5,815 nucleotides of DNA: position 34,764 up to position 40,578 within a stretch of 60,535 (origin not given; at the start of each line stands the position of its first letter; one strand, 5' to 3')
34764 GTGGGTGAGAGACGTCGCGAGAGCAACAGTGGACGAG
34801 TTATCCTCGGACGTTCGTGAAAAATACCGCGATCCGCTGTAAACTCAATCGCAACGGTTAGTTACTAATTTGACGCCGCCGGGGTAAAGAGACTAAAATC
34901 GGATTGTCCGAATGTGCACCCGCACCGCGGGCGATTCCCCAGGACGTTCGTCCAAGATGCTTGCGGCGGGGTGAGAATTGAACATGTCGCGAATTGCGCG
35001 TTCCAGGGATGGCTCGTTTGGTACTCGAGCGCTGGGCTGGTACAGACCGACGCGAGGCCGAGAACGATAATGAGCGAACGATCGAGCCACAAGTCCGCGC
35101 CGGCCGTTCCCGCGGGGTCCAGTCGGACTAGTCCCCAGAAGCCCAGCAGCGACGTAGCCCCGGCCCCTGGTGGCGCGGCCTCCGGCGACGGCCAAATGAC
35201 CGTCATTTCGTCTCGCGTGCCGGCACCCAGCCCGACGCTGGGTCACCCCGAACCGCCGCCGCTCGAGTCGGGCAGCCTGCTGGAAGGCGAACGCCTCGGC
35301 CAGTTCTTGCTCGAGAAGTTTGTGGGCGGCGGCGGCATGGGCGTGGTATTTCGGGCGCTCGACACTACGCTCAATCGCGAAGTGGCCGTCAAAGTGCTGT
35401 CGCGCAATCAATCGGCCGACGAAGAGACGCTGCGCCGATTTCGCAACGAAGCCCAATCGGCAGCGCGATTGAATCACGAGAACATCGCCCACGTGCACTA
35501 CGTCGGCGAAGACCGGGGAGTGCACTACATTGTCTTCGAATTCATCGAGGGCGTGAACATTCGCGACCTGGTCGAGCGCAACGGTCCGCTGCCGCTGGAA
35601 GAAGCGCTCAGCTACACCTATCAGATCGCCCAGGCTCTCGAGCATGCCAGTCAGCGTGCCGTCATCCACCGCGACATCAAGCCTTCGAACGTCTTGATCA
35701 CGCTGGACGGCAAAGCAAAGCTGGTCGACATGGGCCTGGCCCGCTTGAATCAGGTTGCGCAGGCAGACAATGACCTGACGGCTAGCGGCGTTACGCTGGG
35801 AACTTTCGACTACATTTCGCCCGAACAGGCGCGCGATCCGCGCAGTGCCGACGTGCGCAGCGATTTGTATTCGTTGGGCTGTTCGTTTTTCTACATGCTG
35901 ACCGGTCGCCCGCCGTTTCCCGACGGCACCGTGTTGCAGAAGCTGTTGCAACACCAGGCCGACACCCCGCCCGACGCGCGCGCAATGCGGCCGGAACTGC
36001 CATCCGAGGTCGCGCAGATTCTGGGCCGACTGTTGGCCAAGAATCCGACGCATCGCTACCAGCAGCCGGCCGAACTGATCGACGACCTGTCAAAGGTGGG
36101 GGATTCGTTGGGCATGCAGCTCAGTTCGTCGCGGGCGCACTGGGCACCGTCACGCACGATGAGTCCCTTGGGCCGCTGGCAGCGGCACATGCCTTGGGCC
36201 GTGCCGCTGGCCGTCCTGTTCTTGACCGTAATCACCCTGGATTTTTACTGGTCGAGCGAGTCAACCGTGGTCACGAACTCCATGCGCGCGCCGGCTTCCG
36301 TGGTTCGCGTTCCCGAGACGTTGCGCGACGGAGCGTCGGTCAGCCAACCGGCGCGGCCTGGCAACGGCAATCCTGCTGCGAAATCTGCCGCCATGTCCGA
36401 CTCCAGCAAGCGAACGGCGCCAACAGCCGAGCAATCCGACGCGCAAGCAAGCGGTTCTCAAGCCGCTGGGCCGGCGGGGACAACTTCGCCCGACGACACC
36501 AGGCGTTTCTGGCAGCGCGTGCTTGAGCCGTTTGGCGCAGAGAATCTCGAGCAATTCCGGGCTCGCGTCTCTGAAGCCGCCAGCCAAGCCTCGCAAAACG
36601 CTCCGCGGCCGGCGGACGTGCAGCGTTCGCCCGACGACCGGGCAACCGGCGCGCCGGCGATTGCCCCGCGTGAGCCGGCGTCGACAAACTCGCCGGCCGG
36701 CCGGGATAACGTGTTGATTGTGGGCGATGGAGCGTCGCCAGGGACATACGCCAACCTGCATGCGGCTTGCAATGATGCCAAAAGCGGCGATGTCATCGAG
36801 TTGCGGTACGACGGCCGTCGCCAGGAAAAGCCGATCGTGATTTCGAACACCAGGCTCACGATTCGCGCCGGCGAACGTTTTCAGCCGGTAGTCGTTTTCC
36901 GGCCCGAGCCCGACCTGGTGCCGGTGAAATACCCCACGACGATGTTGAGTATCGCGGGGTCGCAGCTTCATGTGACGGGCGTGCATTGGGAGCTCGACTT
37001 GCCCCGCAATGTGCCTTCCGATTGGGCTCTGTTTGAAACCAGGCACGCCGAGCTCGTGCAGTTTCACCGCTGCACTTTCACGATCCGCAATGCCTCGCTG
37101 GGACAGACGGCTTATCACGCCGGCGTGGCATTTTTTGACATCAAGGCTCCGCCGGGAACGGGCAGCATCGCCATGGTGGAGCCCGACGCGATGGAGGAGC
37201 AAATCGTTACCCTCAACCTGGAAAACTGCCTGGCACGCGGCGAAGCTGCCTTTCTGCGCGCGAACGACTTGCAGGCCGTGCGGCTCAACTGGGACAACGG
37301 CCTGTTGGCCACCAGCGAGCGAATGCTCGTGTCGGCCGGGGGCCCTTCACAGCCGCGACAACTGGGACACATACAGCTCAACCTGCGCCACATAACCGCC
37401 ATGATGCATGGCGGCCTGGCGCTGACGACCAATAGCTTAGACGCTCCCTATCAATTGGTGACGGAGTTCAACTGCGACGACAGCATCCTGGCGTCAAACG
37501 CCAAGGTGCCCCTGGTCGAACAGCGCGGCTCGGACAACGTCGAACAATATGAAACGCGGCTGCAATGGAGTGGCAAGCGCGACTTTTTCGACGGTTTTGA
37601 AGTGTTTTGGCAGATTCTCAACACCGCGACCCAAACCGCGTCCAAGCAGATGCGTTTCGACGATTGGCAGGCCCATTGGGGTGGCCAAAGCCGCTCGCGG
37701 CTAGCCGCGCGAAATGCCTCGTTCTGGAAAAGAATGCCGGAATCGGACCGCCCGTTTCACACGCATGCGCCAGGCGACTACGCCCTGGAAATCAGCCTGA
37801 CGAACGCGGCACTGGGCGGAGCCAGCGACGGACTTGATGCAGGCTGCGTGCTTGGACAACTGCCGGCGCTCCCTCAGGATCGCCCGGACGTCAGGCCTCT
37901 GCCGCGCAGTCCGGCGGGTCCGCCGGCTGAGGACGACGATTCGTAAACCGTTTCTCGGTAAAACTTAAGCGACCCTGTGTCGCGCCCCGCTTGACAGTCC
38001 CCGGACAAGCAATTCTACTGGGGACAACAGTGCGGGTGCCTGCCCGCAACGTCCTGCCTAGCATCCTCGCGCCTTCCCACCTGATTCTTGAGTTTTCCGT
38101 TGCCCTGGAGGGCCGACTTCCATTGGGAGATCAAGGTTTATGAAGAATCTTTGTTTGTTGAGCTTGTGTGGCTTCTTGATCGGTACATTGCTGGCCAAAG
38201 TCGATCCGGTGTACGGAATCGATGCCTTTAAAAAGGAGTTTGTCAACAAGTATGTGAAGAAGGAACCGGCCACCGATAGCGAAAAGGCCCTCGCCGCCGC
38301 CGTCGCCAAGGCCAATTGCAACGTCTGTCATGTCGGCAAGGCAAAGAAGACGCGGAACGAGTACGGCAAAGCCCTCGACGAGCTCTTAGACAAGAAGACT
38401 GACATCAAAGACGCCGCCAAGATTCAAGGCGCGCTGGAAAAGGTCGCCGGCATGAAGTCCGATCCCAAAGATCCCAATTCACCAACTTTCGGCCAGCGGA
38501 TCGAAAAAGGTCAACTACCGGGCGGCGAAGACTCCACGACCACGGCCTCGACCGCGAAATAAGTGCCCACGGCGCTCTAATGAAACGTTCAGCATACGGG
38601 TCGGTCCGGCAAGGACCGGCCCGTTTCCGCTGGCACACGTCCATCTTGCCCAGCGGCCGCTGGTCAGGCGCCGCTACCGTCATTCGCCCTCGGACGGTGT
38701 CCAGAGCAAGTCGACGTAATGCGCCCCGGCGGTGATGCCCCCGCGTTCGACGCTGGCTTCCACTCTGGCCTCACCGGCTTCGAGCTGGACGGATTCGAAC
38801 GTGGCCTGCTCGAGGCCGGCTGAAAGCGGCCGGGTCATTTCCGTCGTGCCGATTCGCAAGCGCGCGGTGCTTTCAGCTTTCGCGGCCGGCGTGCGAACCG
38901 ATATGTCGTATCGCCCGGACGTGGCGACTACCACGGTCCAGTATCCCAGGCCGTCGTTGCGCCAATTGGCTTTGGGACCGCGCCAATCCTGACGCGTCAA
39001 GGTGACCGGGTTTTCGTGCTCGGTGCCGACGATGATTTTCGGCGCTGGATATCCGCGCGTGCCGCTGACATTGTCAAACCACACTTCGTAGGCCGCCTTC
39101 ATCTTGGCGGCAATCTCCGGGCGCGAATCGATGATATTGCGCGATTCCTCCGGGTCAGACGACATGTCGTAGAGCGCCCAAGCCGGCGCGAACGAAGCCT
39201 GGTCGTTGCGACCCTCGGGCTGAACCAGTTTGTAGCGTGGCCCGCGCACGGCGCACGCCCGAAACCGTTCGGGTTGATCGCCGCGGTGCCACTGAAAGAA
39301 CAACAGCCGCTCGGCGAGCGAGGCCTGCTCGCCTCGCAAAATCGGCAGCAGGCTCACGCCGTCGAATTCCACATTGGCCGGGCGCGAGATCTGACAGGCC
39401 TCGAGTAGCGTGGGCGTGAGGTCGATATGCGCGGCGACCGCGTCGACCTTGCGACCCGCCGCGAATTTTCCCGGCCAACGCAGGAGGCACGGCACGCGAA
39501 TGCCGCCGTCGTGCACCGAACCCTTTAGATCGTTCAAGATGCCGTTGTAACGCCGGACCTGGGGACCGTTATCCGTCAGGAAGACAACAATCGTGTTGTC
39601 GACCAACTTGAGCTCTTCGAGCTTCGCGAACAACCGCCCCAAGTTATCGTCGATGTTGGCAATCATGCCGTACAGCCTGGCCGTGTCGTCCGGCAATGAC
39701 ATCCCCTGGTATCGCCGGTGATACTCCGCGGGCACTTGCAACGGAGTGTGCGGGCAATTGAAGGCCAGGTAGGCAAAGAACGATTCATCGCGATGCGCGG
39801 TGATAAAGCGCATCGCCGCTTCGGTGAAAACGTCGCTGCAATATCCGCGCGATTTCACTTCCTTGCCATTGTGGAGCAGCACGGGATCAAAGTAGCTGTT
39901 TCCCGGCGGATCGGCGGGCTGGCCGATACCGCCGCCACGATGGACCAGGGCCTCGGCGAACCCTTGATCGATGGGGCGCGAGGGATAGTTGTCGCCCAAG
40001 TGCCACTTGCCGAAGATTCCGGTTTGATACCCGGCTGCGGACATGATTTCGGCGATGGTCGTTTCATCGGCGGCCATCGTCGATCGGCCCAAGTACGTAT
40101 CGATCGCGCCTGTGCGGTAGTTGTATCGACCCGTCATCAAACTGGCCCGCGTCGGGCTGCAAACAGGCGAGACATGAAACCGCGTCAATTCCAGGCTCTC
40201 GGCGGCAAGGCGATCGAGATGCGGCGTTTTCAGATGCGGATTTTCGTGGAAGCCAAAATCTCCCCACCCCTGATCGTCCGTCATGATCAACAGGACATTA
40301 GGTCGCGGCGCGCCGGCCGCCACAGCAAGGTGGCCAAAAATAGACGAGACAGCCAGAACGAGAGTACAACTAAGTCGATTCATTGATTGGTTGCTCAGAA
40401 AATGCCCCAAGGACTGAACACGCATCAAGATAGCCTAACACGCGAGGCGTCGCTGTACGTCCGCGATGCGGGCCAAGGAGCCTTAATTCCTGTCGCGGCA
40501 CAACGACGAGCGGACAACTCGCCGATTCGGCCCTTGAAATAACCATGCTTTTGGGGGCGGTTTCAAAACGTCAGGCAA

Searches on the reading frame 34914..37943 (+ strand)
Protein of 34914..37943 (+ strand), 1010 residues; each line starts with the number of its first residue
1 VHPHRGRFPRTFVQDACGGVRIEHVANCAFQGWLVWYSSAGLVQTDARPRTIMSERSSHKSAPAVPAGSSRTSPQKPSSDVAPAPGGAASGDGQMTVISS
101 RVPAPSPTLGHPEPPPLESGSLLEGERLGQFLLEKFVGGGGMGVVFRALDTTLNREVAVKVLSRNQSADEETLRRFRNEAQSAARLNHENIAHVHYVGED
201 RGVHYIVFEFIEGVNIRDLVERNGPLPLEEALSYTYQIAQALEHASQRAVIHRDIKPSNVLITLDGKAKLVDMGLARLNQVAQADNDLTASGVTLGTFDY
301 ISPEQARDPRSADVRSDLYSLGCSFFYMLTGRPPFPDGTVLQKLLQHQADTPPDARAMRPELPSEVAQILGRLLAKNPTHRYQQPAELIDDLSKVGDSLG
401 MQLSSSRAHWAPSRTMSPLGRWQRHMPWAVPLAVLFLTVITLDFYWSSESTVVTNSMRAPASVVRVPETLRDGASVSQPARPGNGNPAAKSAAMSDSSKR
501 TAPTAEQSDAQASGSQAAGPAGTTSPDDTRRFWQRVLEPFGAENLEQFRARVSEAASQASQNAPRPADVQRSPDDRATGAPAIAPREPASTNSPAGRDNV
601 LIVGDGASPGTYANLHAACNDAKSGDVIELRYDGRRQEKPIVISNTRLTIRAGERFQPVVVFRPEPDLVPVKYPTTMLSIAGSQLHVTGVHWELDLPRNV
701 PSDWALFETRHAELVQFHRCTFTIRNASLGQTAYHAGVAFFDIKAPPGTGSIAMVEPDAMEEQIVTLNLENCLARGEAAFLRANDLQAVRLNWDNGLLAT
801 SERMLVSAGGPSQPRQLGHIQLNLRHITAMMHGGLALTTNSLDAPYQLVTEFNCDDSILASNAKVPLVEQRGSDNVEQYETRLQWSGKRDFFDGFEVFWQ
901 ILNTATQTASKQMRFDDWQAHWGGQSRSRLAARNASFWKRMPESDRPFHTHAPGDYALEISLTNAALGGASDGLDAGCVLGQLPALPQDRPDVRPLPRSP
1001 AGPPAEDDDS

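Call 8: search_protein_families(library=pfam, proteins=[window:34914-37943:+], max_evalue=0.001)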
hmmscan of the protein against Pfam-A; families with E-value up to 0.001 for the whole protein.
window:34914-37943:+ (1010 aa): 3 families
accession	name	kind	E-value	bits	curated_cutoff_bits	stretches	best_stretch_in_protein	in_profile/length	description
PF00069.31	Pkinase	-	4.5e-47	161.1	31.7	1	134-383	4-253/263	Protein kinase domain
PF07714.23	PK_Tyr_Ser-Thr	-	5.2e-31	108.3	23.1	1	134-382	4-249/258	Protein tyrosine and serine/threonine kinase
PF01636.29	APH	-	0.00026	21.3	23.2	0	243-278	163-199/239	Phosphotransferase enzyme family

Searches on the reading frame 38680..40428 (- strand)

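Call 8: search_protein_families(library=pfam, proteins=[window:38680-40428:-], max_evalue=0.001)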
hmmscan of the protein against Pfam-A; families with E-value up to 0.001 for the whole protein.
window:38680-40428:- (582 aa): 3 families
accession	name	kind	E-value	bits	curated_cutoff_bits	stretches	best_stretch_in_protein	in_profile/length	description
PF00884.28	Sulfatase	-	2.9e-62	211.2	25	1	43-345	1-299/301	Sulfatase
PF16347.10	SGSH_C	-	1.3e-19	71.3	29.3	1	305-440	11-141/154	N-sulphoglucosamine sulphohydrolase, C-terminal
PF01663.27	Phosphodiest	-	5.9e-05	23.3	23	0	246-288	179-220/342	Type I phosphodiesterase / nucleotide pyrophosphatase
